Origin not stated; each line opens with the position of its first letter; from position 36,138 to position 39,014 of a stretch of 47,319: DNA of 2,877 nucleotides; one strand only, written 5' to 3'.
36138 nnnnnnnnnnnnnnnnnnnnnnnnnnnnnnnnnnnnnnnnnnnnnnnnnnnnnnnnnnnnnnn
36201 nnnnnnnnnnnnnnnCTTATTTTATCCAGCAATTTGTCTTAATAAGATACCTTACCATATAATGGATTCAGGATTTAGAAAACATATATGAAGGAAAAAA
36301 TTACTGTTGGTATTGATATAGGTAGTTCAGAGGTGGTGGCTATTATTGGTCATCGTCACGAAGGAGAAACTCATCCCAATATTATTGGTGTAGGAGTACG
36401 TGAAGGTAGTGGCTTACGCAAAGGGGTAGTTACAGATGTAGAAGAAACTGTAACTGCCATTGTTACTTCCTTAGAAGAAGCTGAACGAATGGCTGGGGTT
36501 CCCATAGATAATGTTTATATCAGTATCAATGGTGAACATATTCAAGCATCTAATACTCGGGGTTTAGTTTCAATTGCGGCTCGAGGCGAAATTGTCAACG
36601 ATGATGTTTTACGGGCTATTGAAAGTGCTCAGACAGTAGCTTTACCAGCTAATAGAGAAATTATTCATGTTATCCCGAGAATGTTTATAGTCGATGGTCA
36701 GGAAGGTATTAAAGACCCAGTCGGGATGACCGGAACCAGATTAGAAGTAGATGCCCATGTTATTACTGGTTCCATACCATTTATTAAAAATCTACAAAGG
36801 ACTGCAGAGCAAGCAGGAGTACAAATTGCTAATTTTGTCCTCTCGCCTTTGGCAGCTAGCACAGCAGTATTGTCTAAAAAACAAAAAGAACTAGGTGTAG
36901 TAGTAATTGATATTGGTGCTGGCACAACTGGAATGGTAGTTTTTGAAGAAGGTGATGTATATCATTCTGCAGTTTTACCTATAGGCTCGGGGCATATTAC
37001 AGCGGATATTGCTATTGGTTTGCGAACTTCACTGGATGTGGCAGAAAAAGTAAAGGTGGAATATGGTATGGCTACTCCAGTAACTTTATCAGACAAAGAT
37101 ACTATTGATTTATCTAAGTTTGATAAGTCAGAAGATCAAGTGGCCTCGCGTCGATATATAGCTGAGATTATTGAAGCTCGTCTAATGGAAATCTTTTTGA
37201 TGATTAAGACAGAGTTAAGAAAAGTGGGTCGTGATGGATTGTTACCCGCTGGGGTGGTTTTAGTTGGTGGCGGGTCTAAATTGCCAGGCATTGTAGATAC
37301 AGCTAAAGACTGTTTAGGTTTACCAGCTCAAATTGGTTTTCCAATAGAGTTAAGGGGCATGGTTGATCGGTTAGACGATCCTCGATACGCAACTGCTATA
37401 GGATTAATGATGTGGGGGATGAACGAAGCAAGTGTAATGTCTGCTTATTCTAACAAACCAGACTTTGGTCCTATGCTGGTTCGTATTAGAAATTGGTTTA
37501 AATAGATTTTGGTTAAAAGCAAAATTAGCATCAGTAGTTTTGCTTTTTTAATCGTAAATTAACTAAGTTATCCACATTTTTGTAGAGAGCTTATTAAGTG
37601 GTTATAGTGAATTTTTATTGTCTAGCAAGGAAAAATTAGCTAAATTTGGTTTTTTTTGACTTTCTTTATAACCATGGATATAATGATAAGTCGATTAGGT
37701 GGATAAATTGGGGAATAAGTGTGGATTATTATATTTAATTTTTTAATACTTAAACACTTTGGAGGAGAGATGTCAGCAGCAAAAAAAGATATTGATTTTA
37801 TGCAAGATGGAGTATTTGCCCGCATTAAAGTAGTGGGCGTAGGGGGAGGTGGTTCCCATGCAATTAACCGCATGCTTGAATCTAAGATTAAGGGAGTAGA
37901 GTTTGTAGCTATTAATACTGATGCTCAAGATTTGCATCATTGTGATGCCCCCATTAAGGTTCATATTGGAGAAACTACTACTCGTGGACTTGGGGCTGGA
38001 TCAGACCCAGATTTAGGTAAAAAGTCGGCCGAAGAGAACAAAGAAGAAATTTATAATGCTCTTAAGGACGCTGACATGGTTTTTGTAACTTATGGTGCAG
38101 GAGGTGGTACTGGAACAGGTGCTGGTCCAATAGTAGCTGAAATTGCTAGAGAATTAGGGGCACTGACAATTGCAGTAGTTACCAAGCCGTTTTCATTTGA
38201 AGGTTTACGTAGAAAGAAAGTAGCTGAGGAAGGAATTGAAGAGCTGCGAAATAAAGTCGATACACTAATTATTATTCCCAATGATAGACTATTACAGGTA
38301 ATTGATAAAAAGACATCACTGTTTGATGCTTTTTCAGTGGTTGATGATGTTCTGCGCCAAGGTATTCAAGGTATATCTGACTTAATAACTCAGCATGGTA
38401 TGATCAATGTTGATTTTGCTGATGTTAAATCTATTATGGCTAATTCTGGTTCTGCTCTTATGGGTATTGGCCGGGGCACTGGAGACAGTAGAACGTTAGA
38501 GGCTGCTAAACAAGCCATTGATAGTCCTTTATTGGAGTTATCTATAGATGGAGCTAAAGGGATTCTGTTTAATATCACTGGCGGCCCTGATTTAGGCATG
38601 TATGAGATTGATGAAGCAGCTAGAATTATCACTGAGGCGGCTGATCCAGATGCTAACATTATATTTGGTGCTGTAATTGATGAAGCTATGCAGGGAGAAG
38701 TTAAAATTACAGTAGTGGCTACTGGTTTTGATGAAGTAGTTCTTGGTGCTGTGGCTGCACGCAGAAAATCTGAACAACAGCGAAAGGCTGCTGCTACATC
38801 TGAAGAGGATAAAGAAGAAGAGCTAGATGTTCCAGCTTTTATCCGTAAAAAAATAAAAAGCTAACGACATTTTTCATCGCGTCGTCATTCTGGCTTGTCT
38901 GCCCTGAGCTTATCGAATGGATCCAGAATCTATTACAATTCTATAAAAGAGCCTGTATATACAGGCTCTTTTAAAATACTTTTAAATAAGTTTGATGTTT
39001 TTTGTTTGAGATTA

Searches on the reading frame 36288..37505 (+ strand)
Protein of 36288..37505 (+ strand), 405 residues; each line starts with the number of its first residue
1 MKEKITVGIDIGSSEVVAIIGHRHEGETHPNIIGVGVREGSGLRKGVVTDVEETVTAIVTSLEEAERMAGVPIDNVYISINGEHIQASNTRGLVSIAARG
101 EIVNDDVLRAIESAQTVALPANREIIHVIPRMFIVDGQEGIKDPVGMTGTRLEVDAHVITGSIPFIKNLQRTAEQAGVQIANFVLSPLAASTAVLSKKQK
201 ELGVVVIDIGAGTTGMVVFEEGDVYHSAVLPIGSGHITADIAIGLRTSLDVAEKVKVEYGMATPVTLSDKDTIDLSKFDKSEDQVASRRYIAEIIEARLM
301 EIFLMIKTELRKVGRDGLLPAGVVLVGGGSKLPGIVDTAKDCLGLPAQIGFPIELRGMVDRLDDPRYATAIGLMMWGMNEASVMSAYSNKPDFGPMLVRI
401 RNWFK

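Call 18: search_protein_families(library=pfam, proteins=[window:36288-37505:+], max_evalue=0.001)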
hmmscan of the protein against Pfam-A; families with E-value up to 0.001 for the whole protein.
window:36288-37505:+ (405 aa): 5 families
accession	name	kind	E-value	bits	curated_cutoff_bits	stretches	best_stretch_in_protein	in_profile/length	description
PF14450.12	FtsA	-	1.4e-40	139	31.8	2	205-372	1-127/127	Cell division protein FtsA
PF02491.25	SHS2_FTSA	-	4.7e-29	101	25.4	1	82-160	1-79/79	SHS2 domain inserted in FTSA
PF06723.19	MreB_Mbl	-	5.9e-10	38.9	27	1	169-349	112-303/327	MreB/Mbl protein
PF06277.17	EutA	-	3e-06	26.9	27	1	189-241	131-182/475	Ethanolamine utilisation protein EutA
PF11104.14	PilM_2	-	7.1e-05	22.3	27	0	189-259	167-237/340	Type IV pilus assembly protein PilM;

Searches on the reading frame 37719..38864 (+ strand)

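Call 18: search_protein_families(library=pfam, proteins=[window:37719-38864:+], max_evalue=0.001)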
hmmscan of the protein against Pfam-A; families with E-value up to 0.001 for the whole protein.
window:37719-38864:+ (381 aa): 2 families
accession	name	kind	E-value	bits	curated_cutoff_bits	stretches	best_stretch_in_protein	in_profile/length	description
PF00091.31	Tubulin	-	5.3e-49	167.5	33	1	35-195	1-189/190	Tubulin/FtsZ family, GTPase domain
PF12327.13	FtsZ_C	-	2.2e-36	124.4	27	1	244-338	1-95/95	FtsZ family, C-terminal domain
